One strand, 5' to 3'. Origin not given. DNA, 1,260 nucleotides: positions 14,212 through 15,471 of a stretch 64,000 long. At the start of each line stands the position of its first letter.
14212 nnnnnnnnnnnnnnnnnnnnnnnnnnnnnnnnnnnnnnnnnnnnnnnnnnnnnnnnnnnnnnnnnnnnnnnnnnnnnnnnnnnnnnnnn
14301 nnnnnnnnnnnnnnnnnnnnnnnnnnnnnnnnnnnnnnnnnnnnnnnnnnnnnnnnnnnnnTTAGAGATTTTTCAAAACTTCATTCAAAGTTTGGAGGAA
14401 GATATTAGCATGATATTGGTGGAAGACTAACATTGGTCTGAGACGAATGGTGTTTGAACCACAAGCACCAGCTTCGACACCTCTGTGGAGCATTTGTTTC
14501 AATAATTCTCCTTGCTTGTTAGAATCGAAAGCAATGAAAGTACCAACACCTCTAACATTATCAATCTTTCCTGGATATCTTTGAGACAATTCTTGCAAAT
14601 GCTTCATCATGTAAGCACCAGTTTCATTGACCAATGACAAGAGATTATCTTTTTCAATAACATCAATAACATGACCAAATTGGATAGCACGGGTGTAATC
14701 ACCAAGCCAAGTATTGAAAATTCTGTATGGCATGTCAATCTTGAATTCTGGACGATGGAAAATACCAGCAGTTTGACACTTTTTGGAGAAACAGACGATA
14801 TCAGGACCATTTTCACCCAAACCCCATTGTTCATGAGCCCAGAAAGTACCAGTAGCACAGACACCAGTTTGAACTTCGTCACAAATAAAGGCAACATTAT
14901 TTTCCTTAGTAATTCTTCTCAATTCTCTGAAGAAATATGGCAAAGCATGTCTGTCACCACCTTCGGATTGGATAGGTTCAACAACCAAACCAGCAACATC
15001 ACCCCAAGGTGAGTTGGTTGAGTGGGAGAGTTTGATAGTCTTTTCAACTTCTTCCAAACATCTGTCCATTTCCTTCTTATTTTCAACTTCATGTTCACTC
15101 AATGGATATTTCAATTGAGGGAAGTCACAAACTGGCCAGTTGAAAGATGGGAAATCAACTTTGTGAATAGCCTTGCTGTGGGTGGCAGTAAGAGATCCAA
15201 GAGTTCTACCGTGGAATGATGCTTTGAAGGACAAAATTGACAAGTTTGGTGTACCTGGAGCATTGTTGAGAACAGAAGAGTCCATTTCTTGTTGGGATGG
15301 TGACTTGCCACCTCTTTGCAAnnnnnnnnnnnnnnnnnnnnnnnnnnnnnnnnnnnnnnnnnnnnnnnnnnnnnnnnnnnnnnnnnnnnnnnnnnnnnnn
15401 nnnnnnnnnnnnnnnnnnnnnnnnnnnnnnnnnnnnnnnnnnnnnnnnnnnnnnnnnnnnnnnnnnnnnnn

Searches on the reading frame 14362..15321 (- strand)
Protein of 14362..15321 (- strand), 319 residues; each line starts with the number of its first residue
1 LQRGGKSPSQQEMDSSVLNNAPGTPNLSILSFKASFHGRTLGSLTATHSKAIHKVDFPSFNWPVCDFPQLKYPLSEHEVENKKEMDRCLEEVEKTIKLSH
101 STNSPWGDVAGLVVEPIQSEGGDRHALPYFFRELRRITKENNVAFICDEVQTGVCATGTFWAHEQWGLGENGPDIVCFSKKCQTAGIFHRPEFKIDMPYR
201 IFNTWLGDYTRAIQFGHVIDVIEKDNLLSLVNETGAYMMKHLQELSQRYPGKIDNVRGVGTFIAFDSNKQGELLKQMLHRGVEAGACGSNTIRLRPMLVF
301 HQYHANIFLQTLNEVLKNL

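Call 68: search_protein_families(library=pfam, proteins=[window:14362-15321:-], max_evalue=0.001)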
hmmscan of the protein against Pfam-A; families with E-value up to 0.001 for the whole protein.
window:14362-15321:- (319 aa): 1 family
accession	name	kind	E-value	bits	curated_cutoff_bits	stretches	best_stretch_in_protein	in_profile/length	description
PF00202.27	Aminotran_3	-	3.2e-70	237.3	30.5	1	28-316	119-403/403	Aminotransferase class-III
